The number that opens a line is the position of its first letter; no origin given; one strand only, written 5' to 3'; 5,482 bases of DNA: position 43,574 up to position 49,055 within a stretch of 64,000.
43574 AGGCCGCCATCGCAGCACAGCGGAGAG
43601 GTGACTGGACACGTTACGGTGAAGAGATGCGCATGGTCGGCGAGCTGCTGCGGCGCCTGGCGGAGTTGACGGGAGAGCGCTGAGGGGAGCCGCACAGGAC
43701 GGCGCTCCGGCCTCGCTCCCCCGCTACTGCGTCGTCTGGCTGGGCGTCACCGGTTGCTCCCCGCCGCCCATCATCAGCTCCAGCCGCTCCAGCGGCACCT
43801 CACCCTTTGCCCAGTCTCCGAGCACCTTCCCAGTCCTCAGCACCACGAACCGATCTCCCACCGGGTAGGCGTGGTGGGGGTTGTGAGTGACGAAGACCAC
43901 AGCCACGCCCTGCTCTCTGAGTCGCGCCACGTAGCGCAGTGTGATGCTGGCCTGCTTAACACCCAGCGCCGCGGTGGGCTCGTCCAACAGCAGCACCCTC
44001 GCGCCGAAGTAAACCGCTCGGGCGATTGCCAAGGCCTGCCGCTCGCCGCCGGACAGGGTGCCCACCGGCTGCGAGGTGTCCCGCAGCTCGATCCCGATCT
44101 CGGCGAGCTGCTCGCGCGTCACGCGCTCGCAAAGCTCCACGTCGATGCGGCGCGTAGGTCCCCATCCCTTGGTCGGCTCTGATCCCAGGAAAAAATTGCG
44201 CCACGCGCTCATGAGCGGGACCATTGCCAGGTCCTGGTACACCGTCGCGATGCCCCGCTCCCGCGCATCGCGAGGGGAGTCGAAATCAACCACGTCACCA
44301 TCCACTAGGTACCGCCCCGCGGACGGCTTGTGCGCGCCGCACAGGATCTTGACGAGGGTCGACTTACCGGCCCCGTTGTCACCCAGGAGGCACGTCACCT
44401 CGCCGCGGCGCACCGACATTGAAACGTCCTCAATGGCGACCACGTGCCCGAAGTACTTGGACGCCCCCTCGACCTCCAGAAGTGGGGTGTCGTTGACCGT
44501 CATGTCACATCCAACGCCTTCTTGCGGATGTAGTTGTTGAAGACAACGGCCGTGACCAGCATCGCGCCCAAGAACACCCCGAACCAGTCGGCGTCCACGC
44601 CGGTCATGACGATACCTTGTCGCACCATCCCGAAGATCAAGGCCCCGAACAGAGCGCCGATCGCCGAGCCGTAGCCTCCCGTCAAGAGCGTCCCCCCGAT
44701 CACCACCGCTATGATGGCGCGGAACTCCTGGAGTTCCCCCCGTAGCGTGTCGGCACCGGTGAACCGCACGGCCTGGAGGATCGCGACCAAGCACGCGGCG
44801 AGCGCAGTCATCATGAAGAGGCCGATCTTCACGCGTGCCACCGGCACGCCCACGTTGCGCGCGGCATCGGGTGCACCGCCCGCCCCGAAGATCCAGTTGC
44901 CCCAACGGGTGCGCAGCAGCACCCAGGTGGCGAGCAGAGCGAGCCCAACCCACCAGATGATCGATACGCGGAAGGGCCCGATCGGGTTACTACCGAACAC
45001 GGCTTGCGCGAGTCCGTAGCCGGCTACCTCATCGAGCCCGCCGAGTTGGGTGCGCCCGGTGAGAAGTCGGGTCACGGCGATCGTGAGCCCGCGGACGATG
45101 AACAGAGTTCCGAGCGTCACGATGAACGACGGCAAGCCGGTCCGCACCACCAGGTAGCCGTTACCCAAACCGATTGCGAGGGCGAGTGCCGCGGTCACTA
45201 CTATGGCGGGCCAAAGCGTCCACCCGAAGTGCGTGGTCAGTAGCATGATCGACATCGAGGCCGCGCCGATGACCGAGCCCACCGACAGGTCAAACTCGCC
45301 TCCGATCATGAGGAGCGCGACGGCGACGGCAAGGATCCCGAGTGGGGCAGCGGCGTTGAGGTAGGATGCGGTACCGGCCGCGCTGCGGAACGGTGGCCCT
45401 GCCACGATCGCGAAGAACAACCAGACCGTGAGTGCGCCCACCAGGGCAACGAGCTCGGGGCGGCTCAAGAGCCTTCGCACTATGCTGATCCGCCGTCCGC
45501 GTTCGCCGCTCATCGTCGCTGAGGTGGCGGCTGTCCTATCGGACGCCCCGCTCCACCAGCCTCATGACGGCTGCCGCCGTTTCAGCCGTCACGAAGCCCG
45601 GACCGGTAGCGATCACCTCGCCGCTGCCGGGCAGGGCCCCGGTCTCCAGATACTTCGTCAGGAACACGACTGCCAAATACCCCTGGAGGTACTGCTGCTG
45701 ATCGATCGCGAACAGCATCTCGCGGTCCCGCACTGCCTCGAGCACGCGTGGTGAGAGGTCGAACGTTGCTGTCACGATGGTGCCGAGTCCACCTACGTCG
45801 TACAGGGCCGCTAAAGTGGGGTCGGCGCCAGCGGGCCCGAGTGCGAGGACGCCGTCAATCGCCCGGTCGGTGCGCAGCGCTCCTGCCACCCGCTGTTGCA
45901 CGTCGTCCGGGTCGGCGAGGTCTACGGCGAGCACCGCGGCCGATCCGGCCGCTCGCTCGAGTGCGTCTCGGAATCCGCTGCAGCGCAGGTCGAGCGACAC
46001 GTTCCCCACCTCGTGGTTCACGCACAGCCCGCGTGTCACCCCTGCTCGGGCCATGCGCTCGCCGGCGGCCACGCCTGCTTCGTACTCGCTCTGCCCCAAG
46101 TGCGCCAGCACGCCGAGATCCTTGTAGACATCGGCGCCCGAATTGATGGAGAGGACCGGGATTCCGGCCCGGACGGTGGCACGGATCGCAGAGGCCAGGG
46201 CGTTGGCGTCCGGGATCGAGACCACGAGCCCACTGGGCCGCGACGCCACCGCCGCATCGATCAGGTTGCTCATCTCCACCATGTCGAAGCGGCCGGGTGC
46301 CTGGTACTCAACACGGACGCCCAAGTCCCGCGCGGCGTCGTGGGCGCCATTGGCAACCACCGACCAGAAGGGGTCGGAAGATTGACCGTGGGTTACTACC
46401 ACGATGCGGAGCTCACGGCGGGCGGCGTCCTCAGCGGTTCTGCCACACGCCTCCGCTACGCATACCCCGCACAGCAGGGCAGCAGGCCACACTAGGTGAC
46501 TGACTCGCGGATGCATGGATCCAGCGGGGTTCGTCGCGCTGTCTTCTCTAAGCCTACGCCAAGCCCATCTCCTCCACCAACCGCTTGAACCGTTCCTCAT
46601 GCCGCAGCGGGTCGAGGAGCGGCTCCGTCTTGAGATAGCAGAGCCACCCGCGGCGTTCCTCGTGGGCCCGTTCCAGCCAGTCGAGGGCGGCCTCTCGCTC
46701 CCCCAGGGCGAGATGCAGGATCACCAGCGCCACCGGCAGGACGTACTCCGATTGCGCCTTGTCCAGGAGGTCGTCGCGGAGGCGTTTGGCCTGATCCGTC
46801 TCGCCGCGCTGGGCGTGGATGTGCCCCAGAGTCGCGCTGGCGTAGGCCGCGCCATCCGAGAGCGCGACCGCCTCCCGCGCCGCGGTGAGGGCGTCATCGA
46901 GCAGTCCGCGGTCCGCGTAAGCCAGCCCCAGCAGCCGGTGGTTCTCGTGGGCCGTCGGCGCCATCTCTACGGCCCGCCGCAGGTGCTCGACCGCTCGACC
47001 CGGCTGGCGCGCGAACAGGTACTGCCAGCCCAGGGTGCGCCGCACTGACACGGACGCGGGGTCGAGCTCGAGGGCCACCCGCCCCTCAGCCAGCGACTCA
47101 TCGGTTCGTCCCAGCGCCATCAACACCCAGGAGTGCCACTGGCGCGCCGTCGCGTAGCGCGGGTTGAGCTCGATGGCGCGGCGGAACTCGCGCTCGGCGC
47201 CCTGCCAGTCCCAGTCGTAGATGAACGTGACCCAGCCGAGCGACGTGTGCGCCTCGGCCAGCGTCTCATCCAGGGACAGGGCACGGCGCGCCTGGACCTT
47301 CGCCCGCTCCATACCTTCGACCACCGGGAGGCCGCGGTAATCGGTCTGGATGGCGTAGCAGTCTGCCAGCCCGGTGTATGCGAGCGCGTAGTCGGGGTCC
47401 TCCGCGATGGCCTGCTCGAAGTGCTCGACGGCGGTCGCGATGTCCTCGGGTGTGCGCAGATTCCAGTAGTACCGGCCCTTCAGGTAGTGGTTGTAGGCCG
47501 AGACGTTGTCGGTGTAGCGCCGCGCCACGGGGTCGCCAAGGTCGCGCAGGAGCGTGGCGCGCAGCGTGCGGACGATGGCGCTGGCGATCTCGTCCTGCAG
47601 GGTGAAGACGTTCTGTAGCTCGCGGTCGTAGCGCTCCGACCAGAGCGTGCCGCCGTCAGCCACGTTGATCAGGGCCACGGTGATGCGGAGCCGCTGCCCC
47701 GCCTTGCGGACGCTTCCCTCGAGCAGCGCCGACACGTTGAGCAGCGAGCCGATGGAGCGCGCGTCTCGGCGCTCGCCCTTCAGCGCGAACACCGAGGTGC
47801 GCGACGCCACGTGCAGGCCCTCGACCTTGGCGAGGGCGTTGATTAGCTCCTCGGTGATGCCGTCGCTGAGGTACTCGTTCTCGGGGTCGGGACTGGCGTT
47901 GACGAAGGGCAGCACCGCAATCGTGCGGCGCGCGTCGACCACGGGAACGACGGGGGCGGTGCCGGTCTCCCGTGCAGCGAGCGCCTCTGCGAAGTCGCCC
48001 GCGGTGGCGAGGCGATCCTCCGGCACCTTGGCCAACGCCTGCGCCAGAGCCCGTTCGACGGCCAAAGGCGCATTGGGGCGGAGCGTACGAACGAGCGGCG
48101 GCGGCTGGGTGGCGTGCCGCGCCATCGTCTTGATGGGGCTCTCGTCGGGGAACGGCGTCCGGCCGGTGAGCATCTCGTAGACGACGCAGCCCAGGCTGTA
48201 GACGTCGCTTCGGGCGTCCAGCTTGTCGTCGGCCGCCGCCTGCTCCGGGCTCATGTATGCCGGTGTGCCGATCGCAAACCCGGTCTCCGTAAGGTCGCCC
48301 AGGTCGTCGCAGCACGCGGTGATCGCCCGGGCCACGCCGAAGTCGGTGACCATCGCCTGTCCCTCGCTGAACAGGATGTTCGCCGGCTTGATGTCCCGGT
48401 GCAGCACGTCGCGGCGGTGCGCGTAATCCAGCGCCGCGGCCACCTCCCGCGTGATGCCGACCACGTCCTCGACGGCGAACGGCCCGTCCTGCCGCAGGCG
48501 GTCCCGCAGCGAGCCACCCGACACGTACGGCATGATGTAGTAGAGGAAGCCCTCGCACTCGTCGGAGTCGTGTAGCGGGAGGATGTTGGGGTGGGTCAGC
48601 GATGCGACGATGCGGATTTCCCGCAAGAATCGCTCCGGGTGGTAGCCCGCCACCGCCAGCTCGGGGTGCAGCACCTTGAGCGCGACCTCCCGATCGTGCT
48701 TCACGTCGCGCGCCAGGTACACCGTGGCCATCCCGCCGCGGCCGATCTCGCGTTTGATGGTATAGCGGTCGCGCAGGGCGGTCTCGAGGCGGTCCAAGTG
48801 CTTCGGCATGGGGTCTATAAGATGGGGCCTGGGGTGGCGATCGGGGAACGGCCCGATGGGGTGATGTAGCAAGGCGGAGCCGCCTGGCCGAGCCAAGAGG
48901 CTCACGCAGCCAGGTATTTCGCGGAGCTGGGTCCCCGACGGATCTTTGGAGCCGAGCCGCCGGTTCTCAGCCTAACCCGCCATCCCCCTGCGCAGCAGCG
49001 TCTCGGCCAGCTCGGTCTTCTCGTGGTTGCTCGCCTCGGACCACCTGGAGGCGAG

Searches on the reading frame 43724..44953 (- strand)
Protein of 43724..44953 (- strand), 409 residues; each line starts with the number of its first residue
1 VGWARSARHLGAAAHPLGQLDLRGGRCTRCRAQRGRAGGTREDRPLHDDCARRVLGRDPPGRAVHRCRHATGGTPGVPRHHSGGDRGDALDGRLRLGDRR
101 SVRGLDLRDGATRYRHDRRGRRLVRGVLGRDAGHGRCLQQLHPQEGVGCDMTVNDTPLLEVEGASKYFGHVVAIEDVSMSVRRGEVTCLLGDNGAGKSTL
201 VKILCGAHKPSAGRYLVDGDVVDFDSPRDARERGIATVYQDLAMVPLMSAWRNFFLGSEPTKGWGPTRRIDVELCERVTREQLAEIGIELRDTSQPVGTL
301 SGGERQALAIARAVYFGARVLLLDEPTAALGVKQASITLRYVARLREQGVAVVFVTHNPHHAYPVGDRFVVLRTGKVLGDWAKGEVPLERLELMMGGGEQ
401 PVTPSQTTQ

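Call 86: search_protein_families(library=ncbifam, proteins=[window:43724-44953:-], max_evalue=1e-20)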
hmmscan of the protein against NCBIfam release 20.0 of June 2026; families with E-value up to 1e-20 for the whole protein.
window:43724-44953:- (409 aa): 80 families (the best 25 are shown)
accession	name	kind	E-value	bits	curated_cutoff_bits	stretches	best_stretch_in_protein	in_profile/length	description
NF041861.1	YtfR_transport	equivalog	5.5e-55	186.7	850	1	158-397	1-235/492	galactofuranose ABC transporter, ATP-binding protein YtfR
NF047930.1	ABC_ATP_B6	equivalog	7.5e-53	179.9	670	1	158-383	2-220/510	putative B6 ABC transporter ATP-binding protein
NF008442.0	PRK11288.1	equivalog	2.7e-51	174.4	689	1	155-383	4-227/504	L-arabinose ABC transporter ATP-binding protein AraG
NF010069.0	PRK13549.1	equivalog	4.7e-48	163.9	699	1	157-399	4-243/513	xylose ABC transporter ATP-binding protein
NF008030.0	PRK10762.1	equivalog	7e-43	147.1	745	1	157-397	3-239/501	ribose ABC transporter ATP-binding protein RbsA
NF007253.0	PRK09700.1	equivalog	7.6e-43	146.8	772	1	156-397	3-243/510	D-allose ABC transporter ATP-binding protein AlsA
TIGR02633.1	xylG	equivalog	8.3e-43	146.6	723.65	1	158-399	1-241/500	D-xylose ABC transporter ATP-binding protein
NF040905.2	GguA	equivalog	4.3e-42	144.2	810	1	158-380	1-220/500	multiple monosaccharide ABC transporter ATP-binding protein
NF008215.0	PRK10982.1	equivalog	1.1e-41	143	828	1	155-397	10-247/506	galactose/methyl galactoside ABC transporter ATP-binding protein MglA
TIGR03410.1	urea_trans_UrtE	equivalog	2.9e-34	118.5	285.8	1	159-386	1-219/230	urea ABC transporter ATP-binding subunit UrtE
TIGR01188.1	drrA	subfamily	4.3e-34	118.2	312.45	1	166-378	1-203/302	daunorubicin resistance ABC transporter, ATP-binding protein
NF006987.0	PRK09452.1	equivalog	5.4e-34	117.5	482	1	153-378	12-227/378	spermidine/putrescine ABC transporter ATP-binding protein PotA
TIGR00968.1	3a0106s01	subfamily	1.1e-33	116.7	342.75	1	160-377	2-209/237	sulfate ABC transporter ATP-binding protein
TIGR03873.1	F420-0_ABC_ATP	hypoth_equivalog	1.5e-33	116.2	372.4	1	159-379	2-217/256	putative F420-0 ABC transporter ATP-binding protein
NF011967.0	PRK15439.1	equivalog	3.8e-33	114.7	586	1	153-377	6-218/510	autoinducer 2 ABC transporter ATP-binding protein LsrA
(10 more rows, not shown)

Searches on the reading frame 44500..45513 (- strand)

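Call 86: search_protein_families(library=ncbifam, proteins=[window:44500-45513:-], max_evalue=1e-20)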
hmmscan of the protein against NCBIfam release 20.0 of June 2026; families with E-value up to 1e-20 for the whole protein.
window:44500-45513:- (337 aa): 8 families
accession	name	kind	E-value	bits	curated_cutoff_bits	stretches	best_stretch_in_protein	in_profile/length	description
NF008630.0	PRK11618.1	equivalog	2.8e-36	125.4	363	1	27-331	15-314/331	galactofuranose ABC transporter, permease protein YjfF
NF040906.3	GguB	equivalog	4.4e-35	121.6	450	1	185-332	228-375/375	multiple monosaccharide ABC transporter permease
NF007067.0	PRK09512.1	equivalog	9.4e-30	103.9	398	1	12-328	14-319/321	ribose ABC transporter permease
NF011612.1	PRK15038.1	equivalog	2.2e-29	102.6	500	1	58-325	42-304/322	autoinducer 2 ABC transporter permease LsrD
NF008441.0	PRK11285.1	equivalog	3.1e-29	102.1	378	1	33-333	40-330/333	L-arabinose ABC transporter permease AraH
NF007014.0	PRK09478.1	equivalog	3.7e-29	102.1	386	1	27-331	21-335/336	galactose/methyl galactoside ABC transporter permease MglC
NF011961.0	PRK15432.1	equivalog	8.5e-25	87.7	388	1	19-331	9-309/344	autoinducer 2 ABC transporter permease LsrC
NF007252.0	PRK09699.1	equivalog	2.6e-21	76.3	396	1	65-329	72-324/326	D-allose ABC transporter permease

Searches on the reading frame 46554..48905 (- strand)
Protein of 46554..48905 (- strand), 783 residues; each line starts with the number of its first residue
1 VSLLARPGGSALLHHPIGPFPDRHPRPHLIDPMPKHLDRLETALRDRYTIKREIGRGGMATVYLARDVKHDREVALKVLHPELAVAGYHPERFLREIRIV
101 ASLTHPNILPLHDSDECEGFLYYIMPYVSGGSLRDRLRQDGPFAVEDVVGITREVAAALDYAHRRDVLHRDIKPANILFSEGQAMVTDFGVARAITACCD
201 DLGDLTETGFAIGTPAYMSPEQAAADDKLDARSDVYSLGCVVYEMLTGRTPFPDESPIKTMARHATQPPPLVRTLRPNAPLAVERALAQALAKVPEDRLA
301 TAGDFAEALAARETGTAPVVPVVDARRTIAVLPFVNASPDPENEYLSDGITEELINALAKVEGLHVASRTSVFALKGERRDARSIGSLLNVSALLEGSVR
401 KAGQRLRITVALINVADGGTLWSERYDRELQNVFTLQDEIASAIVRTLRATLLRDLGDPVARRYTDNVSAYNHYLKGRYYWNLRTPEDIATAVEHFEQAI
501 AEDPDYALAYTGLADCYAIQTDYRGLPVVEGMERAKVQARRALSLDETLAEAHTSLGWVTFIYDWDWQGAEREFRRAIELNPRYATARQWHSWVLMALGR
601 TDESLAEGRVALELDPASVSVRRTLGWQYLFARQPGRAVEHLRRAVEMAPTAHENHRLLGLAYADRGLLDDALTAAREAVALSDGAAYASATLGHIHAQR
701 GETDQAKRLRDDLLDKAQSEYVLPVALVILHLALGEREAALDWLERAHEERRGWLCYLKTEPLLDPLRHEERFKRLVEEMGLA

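Call 72: search_protein_families(library=ncbifam, proteins=[window:46554-48905:-], max_evalue=1e-15)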
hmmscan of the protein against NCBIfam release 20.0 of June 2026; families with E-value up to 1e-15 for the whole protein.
window:46554-48905:- (783 aa): 9 families
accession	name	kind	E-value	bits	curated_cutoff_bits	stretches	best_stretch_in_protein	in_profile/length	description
NF033483.0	PknB_PASTA_kin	equivalog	4.5e-88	296.7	450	1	42-323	3-279/563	Stk1 family PASTA domain-containing Ser/Thr kinase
NF052427.1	StpK7MSMEG_1200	equivalog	2.4e-59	201.4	900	1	47-327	8-281/601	serine/threonine protein kinase StpK7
NF047741.1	antiphage_MADS6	equivalog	9.4e-50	169.7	460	2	115-311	267-459/612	methylation-associated defense system protein kinase MAD6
NF009651.0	PRK13184.1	equivalog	4.9e-44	150.6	839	1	46-310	2-288/932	serine/threonine-protein kinase PknD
TIGR03903.1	TOMM_kin_cyc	equivalog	3.5e-37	127.8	705.75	1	72-311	4-246/1267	TOMM system kinase/cyclase fusion protein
NF053615.1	SerThrKinAfsKStmc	equivalog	6.5e-31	107.8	1300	1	53-262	20-223/809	protein serine/threonine kinase AfsK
NF038150.1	lanthi_synth_IV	equivalog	2.4e-25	89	650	1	39-360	182-486/851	class IV lanthionine synthetase LanL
NF033442.0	BREX_PglW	equivalog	1.3e-23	82.8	990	0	43-184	509-647/1391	BREX system serine/threonine kinase PglW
TIGR02917.1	PEP_TPR_lipo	equivalog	1.8e-19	69.1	312.2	1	532-750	345-562/899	XrtA/PEP-CTERM system TPR-repeat protein PrsT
